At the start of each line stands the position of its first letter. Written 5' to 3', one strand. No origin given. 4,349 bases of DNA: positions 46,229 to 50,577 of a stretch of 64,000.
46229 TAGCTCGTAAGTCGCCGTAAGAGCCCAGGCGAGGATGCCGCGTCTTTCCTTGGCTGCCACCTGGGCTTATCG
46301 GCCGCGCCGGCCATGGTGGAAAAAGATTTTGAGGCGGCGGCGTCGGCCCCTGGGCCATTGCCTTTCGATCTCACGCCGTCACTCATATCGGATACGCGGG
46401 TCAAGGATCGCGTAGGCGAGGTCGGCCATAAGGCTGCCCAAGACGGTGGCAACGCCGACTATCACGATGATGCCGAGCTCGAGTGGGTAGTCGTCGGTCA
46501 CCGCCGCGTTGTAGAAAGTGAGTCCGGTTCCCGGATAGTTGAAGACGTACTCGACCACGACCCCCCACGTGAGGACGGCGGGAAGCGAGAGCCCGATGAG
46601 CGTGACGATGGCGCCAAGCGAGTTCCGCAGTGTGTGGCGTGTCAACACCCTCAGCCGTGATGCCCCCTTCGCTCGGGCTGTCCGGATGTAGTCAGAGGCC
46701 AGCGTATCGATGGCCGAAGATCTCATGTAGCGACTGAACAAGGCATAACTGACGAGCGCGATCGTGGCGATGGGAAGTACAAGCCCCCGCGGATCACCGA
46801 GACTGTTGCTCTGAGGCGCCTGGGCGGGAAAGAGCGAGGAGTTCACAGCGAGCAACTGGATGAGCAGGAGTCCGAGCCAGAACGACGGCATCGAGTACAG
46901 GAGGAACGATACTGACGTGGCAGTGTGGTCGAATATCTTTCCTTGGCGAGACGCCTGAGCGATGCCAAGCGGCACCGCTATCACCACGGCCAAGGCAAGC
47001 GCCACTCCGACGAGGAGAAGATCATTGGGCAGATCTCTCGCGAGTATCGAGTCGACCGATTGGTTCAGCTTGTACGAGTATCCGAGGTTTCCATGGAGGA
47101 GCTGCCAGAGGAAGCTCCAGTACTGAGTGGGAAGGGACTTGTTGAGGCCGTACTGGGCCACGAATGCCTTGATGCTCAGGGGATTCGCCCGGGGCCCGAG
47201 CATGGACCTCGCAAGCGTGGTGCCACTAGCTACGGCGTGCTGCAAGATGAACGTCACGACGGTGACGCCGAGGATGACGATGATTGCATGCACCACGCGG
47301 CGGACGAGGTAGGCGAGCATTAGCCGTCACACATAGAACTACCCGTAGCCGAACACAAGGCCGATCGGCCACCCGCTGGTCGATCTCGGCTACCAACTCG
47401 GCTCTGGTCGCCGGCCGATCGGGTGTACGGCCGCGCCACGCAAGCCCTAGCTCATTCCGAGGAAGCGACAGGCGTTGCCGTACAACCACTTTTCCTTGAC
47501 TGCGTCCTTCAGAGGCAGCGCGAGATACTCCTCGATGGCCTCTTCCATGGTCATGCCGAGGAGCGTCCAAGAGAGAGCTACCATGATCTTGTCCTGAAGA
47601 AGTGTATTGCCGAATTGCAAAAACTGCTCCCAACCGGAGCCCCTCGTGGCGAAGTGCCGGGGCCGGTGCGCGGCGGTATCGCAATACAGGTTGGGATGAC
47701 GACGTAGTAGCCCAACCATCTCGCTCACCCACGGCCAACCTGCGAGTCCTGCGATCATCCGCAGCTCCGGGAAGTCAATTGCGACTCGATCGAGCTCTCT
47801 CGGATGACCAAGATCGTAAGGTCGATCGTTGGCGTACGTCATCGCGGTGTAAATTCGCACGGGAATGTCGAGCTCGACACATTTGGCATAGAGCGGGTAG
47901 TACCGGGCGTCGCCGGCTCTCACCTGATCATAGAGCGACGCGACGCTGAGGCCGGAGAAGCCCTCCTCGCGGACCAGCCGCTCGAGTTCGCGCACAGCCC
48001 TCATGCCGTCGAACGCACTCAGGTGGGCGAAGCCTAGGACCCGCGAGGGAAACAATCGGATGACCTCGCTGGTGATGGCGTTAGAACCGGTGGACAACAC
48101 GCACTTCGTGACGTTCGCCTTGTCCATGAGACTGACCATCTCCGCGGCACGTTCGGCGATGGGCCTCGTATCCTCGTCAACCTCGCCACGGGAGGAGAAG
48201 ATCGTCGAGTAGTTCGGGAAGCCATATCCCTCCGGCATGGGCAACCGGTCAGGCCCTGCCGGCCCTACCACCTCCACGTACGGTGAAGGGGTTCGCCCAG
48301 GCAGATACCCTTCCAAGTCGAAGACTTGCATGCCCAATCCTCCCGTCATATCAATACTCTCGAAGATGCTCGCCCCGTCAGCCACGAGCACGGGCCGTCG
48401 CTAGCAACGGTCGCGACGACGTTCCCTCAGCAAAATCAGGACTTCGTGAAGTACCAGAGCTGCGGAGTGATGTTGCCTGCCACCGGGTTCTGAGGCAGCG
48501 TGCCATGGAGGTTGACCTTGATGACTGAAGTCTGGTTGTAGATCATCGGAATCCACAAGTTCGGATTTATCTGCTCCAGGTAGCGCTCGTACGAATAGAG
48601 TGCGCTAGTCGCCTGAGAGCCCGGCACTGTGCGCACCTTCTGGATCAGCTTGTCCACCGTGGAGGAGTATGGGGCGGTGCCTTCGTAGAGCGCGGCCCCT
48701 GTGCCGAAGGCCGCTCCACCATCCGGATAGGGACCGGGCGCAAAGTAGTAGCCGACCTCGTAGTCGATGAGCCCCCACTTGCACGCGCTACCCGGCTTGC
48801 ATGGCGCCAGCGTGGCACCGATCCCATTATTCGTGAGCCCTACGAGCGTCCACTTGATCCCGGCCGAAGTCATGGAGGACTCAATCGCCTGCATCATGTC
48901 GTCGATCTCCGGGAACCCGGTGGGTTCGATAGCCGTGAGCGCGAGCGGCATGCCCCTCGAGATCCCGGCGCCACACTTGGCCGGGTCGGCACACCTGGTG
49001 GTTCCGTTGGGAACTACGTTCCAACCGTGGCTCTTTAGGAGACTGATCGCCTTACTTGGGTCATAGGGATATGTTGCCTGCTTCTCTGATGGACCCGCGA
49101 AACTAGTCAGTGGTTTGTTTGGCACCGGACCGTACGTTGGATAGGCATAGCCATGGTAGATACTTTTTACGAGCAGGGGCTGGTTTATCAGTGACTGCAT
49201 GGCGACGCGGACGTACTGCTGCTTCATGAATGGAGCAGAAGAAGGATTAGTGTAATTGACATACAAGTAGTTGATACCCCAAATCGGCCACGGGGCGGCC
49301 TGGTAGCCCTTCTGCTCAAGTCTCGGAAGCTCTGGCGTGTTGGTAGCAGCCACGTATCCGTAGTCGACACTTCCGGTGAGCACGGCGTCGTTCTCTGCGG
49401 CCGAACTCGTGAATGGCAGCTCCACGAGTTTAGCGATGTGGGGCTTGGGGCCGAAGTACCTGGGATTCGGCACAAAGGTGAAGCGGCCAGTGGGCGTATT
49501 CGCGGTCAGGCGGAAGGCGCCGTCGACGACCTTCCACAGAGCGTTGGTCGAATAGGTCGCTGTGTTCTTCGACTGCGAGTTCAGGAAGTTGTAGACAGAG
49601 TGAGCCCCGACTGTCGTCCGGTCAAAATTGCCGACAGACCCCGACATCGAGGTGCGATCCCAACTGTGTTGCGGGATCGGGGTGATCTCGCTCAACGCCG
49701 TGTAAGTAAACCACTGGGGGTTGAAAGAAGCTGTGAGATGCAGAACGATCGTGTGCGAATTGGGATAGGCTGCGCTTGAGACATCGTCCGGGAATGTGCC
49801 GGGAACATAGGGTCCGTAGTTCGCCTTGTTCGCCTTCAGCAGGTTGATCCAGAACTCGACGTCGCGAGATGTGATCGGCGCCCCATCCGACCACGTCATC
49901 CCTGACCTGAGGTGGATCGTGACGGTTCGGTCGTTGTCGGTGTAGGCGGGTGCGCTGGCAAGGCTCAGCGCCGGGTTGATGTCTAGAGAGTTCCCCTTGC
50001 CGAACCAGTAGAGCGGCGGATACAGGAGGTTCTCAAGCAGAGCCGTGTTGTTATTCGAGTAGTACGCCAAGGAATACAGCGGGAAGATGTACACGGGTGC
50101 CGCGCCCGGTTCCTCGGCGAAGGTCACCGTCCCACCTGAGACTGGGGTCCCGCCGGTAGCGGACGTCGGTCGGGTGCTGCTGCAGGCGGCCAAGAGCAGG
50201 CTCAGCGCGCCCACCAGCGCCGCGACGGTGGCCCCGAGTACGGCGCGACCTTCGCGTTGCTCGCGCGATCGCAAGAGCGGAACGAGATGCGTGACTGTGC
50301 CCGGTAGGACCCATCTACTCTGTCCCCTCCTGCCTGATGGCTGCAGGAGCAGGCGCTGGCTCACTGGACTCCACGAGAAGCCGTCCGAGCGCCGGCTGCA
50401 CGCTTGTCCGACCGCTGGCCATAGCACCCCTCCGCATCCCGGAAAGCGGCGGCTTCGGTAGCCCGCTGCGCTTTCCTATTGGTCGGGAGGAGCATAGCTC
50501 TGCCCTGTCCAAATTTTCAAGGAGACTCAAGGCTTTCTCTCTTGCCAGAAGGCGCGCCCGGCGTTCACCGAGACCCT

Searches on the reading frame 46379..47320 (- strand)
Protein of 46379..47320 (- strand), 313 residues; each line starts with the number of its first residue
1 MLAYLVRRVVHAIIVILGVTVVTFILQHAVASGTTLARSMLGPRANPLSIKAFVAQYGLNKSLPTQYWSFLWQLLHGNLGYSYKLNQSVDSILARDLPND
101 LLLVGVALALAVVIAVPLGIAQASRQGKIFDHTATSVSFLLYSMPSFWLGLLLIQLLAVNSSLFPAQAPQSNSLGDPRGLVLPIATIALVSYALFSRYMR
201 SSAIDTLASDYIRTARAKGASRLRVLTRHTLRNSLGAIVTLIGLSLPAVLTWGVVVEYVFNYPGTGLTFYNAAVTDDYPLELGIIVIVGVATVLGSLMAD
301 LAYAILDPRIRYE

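Call 76: search_protein_families(library=pfam, proteins=[window:46379-47320:-], max_evalue=0.001)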
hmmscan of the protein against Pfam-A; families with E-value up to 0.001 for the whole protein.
window:46379-47320:- (313 aa): 2 families
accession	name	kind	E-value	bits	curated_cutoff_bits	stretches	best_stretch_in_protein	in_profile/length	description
PF00528.27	BPD_transp_1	-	8.4e-40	136.9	26.4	1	115-311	1-183/184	Binding-protein-dependent transport system inner membrane component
PF19300.4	BPD_transp_1_N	-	7e-13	49.2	23.8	1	1-86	1-96/114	Binding-prot-dependent transport system membrane comp, N-term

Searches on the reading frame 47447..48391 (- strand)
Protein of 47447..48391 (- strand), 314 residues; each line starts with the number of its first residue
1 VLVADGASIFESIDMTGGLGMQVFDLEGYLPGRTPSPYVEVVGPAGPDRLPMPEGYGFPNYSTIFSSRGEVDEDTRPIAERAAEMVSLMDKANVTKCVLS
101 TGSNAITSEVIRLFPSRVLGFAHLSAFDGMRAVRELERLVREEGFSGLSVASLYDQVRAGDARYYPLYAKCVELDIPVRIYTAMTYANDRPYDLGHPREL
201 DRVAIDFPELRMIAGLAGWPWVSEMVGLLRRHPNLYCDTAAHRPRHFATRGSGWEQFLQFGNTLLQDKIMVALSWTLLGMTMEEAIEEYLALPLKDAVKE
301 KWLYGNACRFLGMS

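Call 76: search_protein_families(library=pfam, proteins=[window:47447-48391:-], max_evalue=0.001)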
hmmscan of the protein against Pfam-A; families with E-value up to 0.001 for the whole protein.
window:47447-48391:- (314 aa): 1 family
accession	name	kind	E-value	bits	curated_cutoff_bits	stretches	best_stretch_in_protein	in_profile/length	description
PF04909.20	Amidohydro_2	-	1.4e-29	104.2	26.4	1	113-312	75-288/289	Amidohydrolase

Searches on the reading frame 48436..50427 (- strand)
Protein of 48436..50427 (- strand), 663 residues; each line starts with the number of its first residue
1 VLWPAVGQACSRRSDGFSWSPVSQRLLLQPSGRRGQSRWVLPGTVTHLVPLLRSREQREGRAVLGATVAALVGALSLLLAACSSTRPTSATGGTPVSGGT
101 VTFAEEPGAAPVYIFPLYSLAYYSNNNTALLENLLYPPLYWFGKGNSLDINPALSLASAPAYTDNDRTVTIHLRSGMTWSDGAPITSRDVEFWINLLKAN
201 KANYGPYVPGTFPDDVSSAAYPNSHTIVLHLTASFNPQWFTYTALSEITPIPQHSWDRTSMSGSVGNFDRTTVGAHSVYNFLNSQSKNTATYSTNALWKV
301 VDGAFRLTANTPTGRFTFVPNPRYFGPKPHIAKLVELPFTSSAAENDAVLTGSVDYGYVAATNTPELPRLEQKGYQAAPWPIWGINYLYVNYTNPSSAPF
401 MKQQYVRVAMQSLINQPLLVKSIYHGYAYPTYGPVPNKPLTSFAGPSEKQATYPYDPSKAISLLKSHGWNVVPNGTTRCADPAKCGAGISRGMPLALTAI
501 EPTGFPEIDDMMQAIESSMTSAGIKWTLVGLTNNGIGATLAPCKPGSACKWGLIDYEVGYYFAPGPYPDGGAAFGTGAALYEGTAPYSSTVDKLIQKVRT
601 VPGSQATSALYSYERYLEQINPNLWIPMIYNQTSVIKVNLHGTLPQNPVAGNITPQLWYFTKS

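Call 76: search_protein_families(library=pfam, proteins=[window:48436-50427:-], max_evalue=0.001)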
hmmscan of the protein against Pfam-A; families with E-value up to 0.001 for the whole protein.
window:48436-50427:- (663 aa): 1 family
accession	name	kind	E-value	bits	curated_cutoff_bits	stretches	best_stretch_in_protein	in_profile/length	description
PF00496.27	SBP_bac_5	-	1.7e-47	162.7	32.4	1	155-533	5-326/368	Bacterial extracellular solute-binding proteins, family 5 Middle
